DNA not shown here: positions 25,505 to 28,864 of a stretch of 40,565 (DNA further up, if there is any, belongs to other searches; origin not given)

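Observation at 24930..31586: Divergent surface-protein locus with a pectate-lyase-like beta-helix lipoprotein, a 1019-aa GLUG protein and two orphan lipoproteins, but no transporter or catabolic genes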

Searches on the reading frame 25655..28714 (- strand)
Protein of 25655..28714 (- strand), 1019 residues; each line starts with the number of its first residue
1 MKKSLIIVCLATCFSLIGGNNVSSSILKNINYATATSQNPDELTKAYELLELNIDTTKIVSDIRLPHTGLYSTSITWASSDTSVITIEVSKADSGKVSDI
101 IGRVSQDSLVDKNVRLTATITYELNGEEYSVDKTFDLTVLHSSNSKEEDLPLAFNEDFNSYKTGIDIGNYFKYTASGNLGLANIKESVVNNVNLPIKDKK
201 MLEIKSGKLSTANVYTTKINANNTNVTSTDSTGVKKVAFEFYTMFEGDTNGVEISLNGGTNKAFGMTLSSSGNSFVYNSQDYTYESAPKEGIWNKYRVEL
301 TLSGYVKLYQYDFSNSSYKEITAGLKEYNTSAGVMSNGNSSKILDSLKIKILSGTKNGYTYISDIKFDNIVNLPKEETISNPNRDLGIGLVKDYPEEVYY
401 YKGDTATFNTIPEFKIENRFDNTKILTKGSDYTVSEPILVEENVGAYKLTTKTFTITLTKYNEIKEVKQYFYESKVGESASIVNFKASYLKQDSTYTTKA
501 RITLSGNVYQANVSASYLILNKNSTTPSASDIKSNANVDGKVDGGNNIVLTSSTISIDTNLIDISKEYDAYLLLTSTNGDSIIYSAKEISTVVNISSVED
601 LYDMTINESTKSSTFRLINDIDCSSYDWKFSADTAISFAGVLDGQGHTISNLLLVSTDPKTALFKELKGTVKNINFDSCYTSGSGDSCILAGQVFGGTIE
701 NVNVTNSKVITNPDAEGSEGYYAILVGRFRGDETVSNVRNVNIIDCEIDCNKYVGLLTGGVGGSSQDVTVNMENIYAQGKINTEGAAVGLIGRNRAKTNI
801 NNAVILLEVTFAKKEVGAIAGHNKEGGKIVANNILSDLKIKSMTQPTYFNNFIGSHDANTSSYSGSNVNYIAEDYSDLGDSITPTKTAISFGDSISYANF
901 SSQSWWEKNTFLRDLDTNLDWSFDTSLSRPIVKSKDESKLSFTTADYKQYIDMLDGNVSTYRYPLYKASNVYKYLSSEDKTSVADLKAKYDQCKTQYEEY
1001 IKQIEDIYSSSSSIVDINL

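Call 3: search_protein_families(library=pfam, proteins=[window:25655-28714:-], max_evalue=0.1)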
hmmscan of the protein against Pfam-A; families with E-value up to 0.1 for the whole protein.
window:25655-28714:- (1019 aa): 1 family
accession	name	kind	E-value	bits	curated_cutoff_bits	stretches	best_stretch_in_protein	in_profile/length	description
PF20578.4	aBig_2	-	1e-09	38.5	27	1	55-141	17-88/89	Atrophied bacterial Ig domain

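Call 4: search_protein_families(library=ncbifam, proteins=[window:25655-28714:-], max_evalue=0.1)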
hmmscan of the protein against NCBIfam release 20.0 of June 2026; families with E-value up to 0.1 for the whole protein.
window:25655-28714:- (1019 aa): 0 families

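Call 12: search_solved_structures(query=window:25655-28714:-, max_evalue=1, show_alignments=2)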
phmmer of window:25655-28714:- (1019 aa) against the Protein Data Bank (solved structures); distinct sequences matched with E-value up to 1: 0.

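Call 13: find_homologous_proteins(query=window:25655-28714:-)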
Query window:25655-28714:- (1019 aa): 9 proteins with E <= 0.001 among 8000 candidates.
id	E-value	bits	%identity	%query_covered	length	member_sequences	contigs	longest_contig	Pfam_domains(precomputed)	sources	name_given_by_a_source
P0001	0.0e+0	2132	96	100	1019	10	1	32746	PF20578.5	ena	-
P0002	0.0e+0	1989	90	100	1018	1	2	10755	PF20578.5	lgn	-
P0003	0.0e+0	1873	84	100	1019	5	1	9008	PF20578.5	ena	-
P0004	0.0e+0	1759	78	100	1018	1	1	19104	PF20578.5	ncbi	-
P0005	0.0e+0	1611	73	100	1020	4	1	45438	PF20578.5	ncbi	-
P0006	0.0e+0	1606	73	100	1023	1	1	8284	PF20578.5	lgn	-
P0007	6.3e-272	923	48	99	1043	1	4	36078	PF20578.5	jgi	-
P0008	6.4e-182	625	37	99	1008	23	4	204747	PF20578.5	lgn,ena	-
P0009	4.4e-4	37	35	8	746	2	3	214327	PF20578.5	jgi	-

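Call 14: find_encoding_contigs(protein=P0008, flank=10000, max_places=3)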
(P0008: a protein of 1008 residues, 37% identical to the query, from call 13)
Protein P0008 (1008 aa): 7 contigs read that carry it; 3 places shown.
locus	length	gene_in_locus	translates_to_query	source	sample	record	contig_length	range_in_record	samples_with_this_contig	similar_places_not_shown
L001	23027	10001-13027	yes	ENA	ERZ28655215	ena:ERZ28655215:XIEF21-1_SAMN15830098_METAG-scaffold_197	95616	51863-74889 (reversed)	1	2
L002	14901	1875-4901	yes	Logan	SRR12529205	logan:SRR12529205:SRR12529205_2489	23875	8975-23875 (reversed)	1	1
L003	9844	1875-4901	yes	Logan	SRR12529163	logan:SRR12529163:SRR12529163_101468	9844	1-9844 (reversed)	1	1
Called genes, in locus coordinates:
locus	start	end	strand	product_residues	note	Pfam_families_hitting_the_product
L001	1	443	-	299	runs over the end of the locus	PF00990:GGDEF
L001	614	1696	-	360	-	-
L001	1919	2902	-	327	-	PF01145:Band_7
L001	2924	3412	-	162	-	PF01957:NfeD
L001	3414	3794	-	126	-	-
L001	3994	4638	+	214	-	PF00392:GntR, PF02080:TrkA_C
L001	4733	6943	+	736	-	PF07523:Big_3, PF01095:Pectinesterase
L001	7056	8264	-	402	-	-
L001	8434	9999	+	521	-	PF22842:Pel9A-like_beta_helix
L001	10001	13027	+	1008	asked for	PF20578:aBig_2 (weak)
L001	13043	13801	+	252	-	-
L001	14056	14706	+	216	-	-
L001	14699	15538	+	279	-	PF00119:ATP-synt_A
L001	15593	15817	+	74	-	PF00137:ATP-synt_C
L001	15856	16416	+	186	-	PF00430:ATP-synt_B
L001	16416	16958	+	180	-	PF00213:OSCP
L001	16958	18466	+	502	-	PF02874:ATP-synt_ab_N, PF00006:ATP-synt_ab, PF00306:ATP-synt_ab_C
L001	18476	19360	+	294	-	PF00231:ATP-synt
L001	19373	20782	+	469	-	PF02874:ATP-synt_ab_N, PF00006:ATP-synt_ab, PF22919:ATP-synt_VA_C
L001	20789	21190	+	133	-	PF02823:ATP-synt_DE_N, PF00401:ATP-synt_DE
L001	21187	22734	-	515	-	PF13306:LRR_5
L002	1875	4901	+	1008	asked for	PF20578:aBig_2 (weak)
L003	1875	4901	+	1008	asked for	PF20578:aBig_2 (weak)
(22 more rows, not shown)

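Call 15: find_encoding_contigs(protein=P0007, flank=10000, max_places=3)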
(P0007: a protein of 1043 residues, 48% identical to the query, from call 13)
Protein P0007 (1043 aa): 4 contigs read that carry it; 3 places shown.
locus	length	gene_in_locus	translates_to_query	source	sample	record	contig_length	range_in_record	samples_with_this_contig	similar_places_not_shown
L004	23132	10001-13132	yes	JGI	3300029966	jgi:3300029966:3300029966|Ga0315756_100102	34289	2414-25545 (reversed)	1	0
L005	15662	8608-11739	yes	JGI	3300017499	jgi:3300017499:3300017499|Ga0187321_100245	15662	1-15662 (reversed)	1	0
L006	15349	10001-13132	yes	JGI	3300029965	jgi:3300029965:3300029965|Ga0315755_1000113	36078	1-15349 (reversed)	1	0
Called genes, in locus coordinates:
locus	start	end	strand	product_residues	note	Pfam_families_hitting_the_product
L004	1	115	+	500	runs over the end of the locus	-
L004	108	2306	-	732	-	PF05547:Peptidase_M6 (faint)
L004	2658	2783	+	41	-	-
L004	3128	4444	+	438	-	PF13173:AAA_14, PF13635:DUF4143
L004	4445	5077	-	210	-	PF00485:PRK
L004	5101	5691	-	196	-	PF02659:Mntp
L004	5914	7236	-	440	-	PF13173:AAA_14, PF13635:DUF4143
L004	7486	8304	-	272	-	-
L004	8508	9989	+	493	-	PF22842:Pel9A-like_beta_helix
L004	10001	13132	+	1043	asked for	PF20578:aBig_2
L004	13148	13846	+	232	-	-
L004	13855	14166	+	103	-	-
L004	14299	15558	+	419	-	PF13173:AAA_14, PF13635:DUF4143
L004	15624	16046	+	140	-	-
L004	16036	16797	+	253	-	PF00119:ATP-synt_A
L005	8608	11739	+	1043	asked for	PF20578:aBig_2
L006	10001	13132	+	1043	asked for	PF20578:aBig_2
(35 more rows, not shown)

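Call 16: find_encoding_contigs(protein=P0005, flank=10000, max_places=2)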
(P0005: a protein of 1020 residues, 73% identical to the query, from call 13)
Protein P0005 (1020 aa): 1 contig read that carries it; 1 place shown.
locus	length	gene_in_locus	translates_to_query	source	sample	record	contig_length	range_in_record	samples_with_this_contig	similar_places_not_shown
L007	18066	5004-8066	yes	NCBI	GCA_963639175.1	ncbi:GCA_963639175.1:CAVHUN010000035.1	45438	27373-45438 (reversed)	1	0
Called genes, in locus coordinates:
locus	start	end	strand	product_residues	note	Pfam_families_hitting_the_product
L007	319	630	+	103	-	-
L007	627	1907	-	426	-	PF13173:AAA_14, PF13635:DUF4143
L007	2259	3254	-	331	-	-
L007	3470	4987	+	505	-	PF22842:Pel9A-like_beta_helix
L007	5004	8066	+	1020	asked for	PF20578:aBig_2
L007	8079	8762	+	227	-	-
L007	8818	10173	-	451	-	PF13173:AAA_14, PF13635:DUF4143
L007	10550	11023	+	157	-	-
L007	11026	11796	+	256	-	PF00119:ATP-synt_A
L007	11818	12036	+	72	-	PF00137:ATP-synt_C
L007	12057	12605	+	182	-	PF00430:ATP-synt_B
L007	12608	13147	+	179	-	PF00213:OSCP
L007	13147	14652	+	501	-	PF02874:ATP-synt_ab_N, PF00006:ATP-synt_ab, PF00306:ATP-synt_ab_C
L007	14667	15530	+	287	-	PF00231:ATP-synt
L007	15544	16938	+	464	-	PF02874:ATP-synt_ab_N, PF00006:ATP-synt_ab, PF22919:ATP-synt_VA_C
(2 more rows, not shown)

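Call 21: search_protein_families(library=pfam, proteins=[window:25655-28714:-], max_evalue=10)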
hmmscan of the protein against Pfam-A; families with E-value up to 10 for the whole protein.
window:25655-28714:- (1019 aa): 2 families
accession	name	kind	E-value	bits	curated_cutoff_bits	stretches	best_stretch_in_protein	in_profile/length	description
PF20578.4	aBig_2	-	1e-09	38.5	27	1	55-141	17-88/89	Atrophied bacterial Ig domain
PF07581.17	Glug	-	1.1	10.2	20.5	1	690-709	8-27/28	The GLUG motif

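Call 22: search_solved_structures(query=A1, max_evalue=10, show_alignments=3)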
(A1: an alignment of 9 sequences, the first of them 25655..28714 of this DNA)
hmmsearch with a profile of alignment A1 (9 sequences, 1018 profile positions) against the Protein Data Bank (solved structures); distinct sequences matched with E-value up to 10: 2.
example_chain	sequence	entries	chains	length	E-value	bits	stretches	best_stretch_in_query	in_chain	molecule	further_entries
5ho0_A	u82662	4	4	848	0.0024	19.1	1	40-88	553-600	Extracellular arabinanase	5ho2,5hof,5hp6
5ho9_A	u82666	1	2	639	0.0029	18.8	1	40-86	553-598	Extracellular arabinanase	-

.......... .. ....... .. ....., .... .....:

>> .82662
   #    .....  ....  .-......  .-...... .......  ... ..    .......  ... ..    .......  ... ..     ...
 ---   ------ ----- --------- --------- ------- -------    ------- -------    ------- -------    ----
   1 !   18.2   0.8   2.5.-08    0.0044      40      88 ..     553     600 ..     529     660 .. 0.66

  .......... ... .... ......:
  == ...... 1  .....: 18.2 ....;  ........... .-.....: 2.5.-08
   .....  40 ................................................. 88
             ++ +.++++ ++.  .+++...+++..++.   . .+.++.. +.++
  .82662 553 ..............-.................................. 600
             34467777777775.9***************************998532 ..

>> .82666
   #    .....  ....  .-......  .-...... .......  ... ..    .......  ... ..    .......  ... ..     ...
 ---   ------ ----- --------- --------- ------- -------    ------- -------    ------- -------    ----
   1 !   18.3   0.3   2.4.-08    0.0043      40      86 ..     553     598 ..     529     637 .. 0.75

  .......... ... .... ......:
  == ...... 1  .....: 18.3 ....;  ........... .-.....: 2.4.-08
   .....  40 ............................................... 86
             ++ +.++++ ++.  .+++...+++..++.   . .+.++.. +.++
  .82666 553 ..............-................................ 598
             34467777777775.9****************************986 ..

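Call 36: search_protein_representatives(alignment_id=A1)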
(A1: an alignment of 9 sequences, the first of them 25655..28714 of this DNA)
Query: 9 sequences, 1018 profile positions. Proteins with E-value up to 0.001 (for the whole library): 8308; up to 1e-10: 1347; up to 1e-30: 79. The best 150 are listed.
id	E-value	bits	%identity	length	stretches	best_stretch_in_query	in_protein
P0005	0.0e+00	1860.8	-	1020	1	1-1018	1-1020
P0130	0.0e+00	1260.7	-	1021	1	1-1013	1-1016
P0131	0.0e+00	1131.7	-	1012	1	25-1010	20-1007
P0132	0.0e+00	1121.5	-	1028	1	1-1013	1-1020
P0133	7.2e-288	974.3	-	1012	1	22-1004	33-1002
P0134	7.2e-278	941.2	-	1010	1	1-1008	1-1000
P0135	1.1e-277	940.6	-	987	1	12-1008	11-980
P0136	1.3e-273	927.1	-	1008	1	1-1011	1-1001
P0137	1.0e-270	917.5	-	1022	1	1-1012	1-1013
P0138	4.7e-267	905.4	-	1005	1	7-1014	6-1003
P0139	1.5e-266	903.7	-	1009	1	1-1007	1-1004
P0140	2.5e-259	879.8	-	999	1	4-1011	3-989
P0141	2.2e-250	850.2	-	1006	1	2-1003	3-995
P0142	5.9e-248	842.2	-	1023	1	16-1011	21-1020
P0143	1.6e-235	801.0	-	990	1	38-1008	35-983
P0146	2.8e-198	677.7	-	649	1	379-1009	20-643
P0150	2.2e-161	555.6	-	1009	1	6-1013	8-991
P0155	3.0e-68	247.2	-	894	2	342-831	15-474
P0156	2.8e-62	227.5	-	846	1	1-825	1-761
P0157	8.8e-60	219.2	-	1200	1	48-822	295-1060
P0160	2.7e-55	204.3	-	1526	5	501-821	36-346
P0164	1.9e-49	185.0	-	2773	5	609-797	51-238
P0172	1.3e-41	159.0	-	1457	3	593-791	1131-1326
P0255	4.4e-26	107.7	-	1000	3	599-705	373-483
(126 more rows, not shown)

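Call 37: search_protein_families(library=pfam, proteins=[P0160, P0164, P0172, P0157, P0156, P0155], max_evalue=0.001)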
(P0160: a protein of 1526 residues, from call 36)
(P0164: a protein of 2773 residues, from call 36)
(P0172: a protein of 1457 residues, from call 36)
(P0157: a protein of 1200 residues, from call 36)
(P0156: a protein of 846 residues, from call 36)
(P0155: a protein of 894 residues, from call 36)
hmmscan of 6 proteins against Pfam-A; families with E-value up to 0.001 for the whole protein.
P0160 (1526 aa): 2 families
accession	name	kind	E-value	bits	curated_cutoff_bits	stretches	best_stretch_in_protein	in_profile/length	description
PF09479.16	Flg_new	-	4.5e-26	91.2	27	2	455-518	1-65/65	Listeria-Bacteroides repeat domain (List_Bact_rpt)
PF05342.19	Peptidase_M26_N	-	6.5e-11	42.4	27.7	0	1241-1313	185-249/250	M26 IgA1-specific Metallo-endopeptidase N-terminal region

P0164 (2773 aa): 11 families
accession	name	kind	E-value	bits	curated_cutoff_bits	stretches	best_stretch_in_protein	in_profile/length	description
PF00041.27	fn3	-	1.3e-94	311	25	11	1999-2073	2-82/84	Fibronectin type III domain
PF16656.11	Pur_ac_phosph_N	-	4.5e-39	133.4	30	0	1931-1992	39-93/93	Purple acid Phosphatase, N-terminal domain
PF07581.17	Glug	-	1.3e-30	104.1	20.5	0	197-222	2-28/28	The GLUG motif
PF05342.19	Peptidase_M26_N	-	2.2e-29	102.9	27.7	4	1424-1533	147-250/250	M26 IgA1-specific Metallo-endopeptidase N-terminal region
PF25059.1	FN3_DSCAM-DSCAML_C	-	6e-18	65.4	39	0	1868-1910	41-81/89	DSCAM/DSCAML C-terminal Fn3-like domain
PF09294.16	Interfer-bind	-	9.7e-11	42.3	21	0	1781-1819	58-98/104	Interferon-alpha/beta receptor, fibronectin type III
PF25788.1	Ig_Rha78A_N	-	9.6e-08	32.7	27.4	0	1788-1824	64-101/105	Rha78A-like, N-terminal immunoglobulin domain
PF10179.15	NDNF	-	2.7e-07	31.1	27.3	0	2040-2064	89-113/127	Neuron-derived neurotrophic factor, first Fn(III) domain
PF19410.4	DUF5980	-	1.2e-06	29.3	27.1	0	2142-2164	15-37/97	Family of unknown function (DUF5980)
PF17744.7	DUF5581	-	1.8e-06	29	25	0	2623-2660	61-100/105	Family of unknown function (DUF5581) Fn3-like domain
PF21910.2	GH85_C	-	8.1e-05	23.4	27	0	2336-2358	12-34/95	GH85 endohexosaminidases, C-terminal domain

P0172 (1457 aa): 2 families
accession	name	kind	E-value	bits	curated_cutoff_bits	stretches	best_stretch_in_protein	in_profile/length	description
PF09479.16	Flg_new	-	1.2e-14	54.6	27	0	412-447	26-63/65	Listeria-Bacteroides repeat domain (List_Bact_rpt)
PF05342.19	Peptidase_M26_N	-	3.6e-11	43.2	27.7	0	626-700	176-247/250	M26 IgA1-specific Metallo-endopeptidase N-terminal region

P0157 (1200 aa): 1 family
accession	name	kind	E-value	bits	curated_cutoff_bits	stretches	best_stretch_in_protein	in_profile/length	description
PF20578.4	aBig_2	-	2.3e-08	34.2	27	0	303-372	18-72/89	Atrophied bacterial Ig domain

P0156 (846 aa): 2 families
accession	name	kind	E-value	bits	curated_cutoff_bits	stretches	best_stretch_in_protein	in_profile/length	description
PF20578.4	aBig_2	-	1.6e-23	82.7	27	1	44-125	2-88/89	Atrophied bacterial Ig domain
PF07523.18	Big_3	-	0.00083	20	21.2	0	359-419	8-66/68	Bacterial Ig-like domain (group 3)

P0155 (894 aa): 2 families
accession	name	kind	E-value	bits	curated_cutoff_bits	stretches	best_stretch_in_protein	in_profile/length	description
PF05342.19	Peptidase_M26_N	-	2e-10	40.8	27.7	2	572-674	144-248/250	M26 IgA1-specific Metallo-endopeptidase N-terminal region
PF07581.17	Glug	-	2.6e-06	27.9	20.5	0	714-729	2-18/28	The GLUG motif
